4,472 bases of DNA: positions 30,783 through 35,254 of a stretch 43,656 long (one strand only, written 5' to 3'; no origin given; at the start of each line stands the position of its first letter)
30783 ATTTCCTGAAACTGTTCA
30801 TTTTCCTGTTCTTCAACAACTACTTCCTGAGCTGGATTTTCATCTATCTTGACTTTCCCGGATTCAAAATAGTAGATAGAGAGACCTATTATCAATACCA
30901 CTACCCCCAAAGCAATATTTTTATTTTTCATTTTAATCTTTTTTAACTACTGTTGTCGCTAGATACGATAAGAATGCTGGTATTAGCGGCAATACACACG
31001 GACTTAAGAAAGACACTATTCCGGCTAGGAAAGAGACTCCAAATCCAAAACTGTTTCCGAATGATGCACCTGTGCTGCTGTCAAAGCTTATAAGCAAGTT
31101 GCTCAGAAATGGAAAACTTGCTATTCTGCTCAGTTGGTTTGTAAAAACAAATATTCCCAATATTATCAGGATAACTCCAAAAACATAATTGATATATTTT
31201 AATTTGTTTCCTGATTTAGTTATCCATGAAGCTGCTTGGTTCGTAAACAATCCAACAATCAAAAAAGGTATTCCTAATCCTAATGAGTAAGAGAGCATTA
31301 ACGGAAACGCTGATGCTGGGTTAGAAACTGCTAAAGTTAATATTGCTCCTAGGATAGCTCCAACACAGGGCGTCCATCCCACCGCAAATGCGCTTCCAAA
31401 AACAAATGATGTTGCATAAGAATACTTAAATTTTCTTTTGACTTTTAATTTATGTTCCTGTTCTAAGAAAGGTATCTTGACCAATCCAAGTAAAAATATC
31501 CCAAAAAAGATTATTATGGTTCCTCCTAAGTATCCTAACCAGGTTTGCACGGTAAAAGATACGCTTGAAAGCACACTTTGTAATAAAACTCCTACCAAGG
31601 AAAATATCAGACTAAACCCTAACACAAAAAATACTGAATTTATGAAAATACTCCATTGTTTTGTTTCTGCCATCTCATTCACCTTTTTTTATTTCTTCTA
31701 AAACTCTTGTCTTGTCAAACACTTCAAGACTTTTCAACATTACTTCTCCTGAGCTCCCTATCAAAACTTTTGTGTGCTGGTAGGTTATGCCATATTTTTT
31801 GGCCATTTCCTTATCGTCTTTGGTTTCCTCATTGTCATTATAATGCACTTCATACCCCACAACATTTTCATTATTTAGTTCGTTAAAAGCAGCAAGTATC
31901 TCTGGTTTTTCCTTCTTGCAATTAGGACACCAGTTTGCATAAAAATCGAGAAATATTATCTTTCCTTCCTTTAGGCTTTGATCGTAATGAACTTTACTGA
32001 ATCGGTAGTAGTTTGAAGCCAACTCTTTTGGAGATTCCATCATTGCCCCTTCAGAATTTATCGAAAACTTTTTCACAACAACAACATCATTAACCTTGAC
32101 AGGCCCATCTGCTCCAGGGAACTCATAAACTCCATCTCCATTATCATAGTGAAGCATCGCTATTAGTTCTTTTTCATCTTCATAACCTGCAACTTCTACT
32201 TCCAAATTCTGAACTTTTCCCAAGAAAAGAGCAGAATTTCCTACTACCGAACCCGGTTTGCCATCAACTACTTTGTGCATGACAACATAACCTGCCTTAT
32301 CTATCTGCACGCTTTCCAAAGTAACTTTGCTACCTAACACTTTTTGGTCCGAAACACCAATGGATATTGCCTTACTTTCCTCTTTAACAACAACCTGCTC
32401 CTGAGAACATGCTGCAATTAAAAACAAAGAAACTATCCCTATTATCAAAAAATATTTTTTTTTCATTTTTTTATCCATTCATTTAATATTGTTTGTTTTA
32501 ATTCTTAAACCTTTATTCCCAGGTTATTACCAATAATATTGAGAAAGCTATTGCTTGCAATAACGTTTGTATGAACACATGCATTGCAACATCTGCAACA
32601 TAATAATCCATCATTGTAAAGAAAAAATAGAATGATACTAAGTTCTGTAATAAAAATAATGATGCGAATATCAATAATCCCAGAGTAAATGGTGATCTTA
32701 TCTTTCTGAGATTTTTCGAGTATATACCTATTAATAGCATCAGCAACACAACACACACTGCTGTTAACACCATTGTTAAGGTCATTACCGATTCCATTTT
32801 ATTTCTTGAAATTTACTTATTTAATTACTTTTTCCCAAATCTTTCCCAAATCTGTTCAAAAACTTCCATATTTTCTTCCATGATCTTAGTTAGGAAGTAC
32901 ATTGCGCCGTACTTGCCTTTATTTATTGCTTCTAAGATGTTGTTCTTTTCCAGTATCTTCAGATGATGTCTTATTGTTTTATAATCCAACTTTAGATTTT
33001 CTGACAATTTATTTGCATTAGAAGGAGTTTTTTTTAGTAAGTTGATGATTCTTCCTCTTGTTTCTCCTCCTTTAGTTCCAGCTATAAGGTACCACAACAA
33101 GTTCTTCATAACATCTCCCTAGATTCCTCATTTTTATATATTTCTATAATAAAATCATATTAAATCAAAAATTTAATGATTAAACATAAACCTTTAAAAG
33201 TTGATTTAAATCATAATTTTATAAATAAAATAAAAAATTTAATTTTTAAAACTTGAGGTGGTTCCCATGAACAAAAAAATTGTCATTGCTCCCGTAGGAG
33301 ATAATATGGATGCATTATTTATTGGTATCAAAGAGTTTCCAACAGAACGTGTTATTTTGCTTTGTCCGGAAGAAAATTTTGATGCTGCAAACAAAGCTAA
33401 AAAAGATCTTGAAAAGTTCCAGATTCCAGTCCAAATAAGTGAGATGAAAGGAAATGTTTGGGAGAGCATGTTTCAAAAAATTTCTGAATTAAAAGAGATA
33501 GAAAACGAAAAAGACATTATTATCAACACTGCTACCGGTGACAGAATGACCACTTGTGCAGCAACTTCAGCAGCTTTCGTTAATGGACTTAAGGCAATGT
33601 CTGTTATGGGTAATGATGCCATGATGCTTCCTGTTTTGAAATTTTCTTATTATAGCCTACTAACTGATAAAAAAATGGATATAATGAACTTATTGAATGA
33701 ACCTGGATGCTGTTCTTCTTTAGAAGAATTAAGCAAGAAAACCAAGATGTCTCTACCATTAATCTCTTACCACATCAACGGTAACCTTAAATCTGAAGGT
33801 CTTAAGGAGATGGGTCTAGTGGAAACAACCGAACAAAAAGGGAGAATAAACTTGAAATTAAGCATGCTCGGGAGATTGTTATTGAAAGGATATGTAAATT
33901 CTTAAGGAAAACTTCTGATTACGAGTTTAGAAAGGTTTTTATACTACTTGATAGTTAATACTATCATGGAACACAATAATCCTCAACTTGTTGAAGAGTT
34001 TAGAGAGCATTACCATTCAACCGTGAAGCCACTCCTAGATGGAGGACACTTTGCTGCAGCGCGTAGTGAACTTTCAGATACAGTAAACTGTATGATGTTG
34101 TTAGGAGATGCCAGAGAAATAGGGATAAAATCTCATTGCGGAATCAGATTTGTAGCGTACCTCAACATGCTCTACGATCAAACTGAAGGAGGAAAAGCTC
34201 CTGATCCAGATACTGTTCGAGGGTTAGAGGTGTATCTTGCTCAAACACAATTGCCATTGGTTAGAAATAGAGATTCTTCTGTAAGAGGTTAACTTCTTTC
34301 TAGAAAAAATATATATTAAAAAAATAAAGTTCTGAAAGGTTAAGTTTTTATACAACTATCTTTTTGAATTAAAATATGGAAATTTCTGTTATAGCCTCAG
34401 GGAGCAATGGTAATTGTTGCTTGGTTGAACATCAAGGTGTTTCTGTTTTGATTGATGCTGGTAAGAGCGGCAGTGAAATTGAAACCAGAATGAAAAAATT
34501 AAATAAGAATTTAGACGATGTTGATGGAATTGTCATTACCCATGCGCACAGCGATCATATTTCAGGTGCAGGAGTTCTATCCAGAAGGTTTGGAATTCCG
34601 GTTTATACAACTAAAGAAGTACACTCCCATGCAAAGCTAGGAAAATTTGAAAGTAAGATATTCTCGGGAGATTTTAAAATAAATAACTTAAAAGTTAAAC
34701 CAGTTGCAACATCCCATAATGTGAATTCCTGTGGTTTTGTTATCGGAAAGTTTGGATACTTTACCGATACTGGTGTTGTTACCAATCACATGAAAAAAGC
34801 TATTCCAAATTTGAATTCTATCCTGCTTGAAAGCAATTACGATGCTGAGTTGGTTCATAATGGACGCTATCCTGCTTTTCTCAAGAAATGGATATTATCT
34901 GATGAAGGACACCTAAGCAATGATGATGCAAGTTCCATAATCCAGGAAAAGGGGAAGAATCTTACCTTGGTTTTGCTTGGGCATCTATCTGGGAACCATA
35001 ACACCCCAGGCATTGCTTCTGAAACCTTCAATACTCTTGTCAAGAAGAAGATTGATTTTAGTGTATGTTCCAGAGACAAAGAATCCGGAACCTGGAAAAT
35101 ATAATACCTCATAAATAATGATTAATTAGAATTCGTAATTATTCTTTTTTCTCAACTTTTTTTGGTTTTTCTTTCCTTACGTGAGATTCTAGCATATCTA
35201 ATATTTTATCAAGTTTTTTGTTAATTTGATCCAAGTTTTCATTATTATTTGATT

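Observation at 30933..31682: CcdA/DsbD-family transporter with its first cysteine helix moved to the C-terminus (apparent circular permutation)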

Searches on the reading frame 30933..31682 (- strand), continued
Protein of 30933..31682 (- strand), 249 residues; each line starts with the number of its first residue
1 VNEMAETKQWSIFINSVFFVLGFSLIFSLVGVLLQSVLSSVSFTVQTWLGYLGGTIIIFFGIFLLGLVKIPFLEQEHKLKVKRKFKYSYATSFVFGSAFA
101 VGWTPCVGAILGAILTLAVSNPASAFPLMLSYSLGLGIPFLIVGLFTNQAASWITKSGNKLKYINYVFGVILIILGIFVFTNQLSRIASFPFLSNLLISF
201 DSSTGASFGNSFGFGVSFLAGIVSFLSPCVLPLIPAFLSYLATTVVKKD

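Call 60: find_related_loci(query=A2, collection=genome_contigs, flank=1500)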
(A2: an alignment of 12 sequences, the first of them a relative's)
Query A2 (262 aa) in genome_contigs; peptide patterns used: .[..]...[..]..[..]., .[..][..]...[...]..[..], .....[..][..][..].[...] (x = any residue, [..] = any of these).
600 stretches matched a pattern (row limit reached: there are more); 592 encode a relative of the query (tblastn E <= 1e-3); the best 80 are kept; 80 distinct loci.
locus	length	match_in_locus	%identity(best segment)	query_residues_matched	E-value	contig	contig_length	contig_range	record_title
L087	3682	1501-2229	64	8-257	3e-75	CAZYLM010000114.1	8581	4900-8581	MAG TPA_asm: uncultured Anaerolinea sp. isolate binchicken_co118_96 genome assembly, contig: NODE_10216_length_8581_cov_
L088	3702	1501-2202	64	6-250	4e-75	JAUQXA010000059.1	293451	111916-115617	MAG: Anaerolineales bacterium isolate BIN17 contig_228262, whole genome shotgun sequence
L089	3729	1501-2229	64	8-257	8e-74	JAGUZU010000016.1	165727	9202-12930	MAG: Anaerolineales bacterium isolate DeMMO6_15 c_000000019126, whole genome shotgun sequence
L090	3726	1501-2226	63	7-250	5e-74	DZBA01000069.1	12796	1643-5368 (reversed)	MAG TPA_asm: Anaerolinea thermophila isolate SulCav_PC08_66_51_18 SulCav_PC08-66_4380_length_12796_cov_8.276587, whole g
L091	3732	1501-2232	63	6-257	3e-73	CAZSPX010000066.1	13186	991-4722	MAG TPA_asm: uncultured Anaerolineaceae bacterium isolate SRP173033_co2_38 genome assembly, contig: NODE_2264_length_131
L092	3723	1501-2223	58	8-257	1e-69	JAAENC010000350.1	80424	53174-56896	MAG: Chloroflexota bacterium isolate Bse_22 BseG_CONTIG882713, whole genome shotgun sequence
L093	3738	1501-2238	57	8-258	2e-68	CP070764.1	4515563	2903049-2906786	MAG: Chloroflexota bacterium isolate bin26 chromosome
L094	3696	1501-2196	59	2-259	5e-68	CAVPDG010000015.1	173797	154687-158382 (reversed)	MAG: uncultured Chloroflexia bacterium isolate MFD00032.bin.2.110 genome assembly, contig: contig_35877, whole genome sh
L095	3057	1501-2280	52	8-262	2e-66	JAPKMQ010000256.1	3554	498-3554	MAG: Longilinea sp. isolate MO16 NODE_256_length_3554_cov_1.581536:GC=0.544, whole genome shotgun sequence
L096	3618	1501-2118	63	7-257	4e-62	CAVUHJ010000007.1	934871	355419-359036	MAG: uncultured Chloroflexia bacterium isolate MFD01872.bin.2.89 genome assembly, contig: contig_77911, whole genome sho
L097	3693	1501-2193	55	2-258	9e-61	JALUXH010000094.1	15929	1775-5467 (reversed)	MAG: Anaerolineales bacterium isolate 131-447_metabat1_scaf2bin.027 131-447_scaffold_2002_c1, whole genome shotgun seque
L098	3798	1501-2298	48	9-256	4e-60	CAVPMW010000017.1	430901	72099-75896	MAG: uncultured Chloroflexia bacterium isolate MFD10007.bin.2.126 genome assembly, contig: contig_39965, whole genome sh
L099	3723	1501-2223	52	7-257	5e-60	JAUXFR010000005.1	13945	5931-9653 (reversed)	MAG: Anaerolineae bacterium isolate CSMAG_2908 CSMAG_2908_k117_3781465_length_13945_cov_16.0000, whole genome shotgun se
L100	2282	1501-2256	43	5-257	3e-58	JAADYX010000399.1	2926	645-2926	MAG: Chloroflexi bacterium isolate TC_195 k99_4471874, whole genome shotgun sequence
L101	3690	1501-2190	51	3-257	3e-57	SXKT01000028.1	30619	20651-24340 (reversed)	MAG: Chloroflexi bacterium isolate F1-120-MAGs121 F1-120__c274142, whole genome shotgun sequence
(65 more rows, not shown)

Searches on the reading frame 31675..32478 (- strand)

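Call 3: search_protein_families(library=pfam, proteins=[window:31675-32478:-], max_evalue=1)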
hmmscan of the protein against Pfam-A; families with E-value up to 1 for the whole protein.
window:31675-32478:- (267 aa): 8 families
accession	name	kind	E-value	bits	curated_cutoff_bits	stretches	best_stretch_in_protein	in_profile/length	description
PF23951.1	DUF7282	-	4.2e-19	69.2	27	1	39-139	2-110/112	Domain of unknown function (DUF7282)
PF00085.26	Thioredoxin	-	6.8e-09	36.1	23.5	1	161-224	6-69/103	Thioredoxin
PF00578.27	AhpC-TSA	-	6.7e-07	29.7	26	1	168-234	23-85/124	AhpC/TSA family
PF13905.12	Thioredoxin_8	-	1.6e-06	28.8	27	1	172-212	1-44/94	Thioredoxin-like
PF13098.12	Thioredoxin_2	-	2.4e-06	28.3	27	1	170-232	3-74/104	Thioredoxin-like domain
PF08534.16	Redoxin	-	0.00048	20.4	26.6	1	170-233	26-88/148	Redoxin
PF13899.12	Thioredoxin_7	-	0.012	16.2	27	1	166-191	11-36/83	Thioredoxin-like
PF02402.22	Lysis_col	-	0.018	15.3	27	1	5-25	1-23/49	Lysis protein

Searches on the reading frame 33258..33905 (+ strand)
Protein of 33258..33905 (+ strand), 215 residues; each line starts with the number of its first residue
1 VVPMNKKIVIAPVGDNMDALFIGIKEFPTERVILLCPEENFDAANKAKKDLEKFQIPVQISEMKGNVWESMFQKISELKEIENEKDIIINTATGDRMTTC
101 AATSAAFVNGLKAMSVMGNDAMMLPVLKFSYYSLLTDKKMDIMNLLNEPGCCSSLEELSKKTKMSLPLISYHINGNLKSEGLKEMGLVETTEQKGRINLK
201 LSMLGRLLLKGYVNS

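Call 67: search_protein_families(library=pfam, proteins=[window:33258-33905:+], max_evalue=0.001)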
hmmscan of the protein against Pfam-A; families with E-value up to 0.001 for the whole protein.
window:33258-33905:+ (215 aa): 1 family
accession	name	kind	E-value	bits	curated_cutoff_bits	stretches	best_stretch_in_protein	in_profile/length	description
PF19810.5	HFX_2341_N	-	2.9e-10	41.1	30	1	8-113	2-112/120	HFX_2341-like, N-terminal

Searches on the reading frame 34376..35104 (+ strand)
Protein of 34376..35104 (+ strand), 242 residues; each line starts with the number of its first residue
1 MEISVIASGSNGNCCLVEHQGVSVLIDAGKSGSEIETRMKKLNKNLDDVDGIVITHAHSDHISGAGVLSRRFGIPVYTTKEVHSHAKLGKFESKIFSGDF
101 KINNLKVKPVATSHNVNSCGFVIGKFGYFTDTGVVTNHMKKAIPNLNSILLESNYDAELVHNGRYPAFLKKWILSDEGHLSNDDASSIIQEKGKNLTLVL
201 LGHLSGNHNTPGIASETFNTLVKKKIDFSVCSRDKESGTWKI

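Call 67: search_protein_families(library=pfam, proteins=[window:34376-35104:+], max_evalue=0.001)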
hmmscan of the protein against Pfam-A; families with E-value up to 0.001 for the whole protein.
window:34376-35104:+ (242 aa): 6 families
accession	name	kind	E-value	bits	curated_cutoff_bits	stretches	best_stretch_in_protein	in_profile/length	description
PF12706.13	Lactamase_B_2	-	1.8e-17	64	27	1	24-195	3-193/200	Beta-lactamase superfamily domain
PF00753.33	Lactamase_B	-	3.6e-17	63.4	22.7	1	10-89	4-84/196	Metallo-beta-lactamase superfamily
PF16661.11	Lactamase_B_6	-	5.2e-08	32.9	27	1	16-84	1-77/193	Metallo-beta-lactamase superfamily domain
PF13483.12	Lactamase_B_3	-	1.2e-05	25.8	24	1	12-117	7-85/160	Beta-lactamase superfamily domain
PF23023.1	Anti-Pycsar_Apyc1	-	5.6e-05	23.2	50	1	11-69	19-74/250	Anti-Pycsar protein Apyc1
PF25281.1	MBL_MAP1B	-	5.7e-05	22.7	37.6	1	6-71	25-87/279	MAP1B MBL-like domain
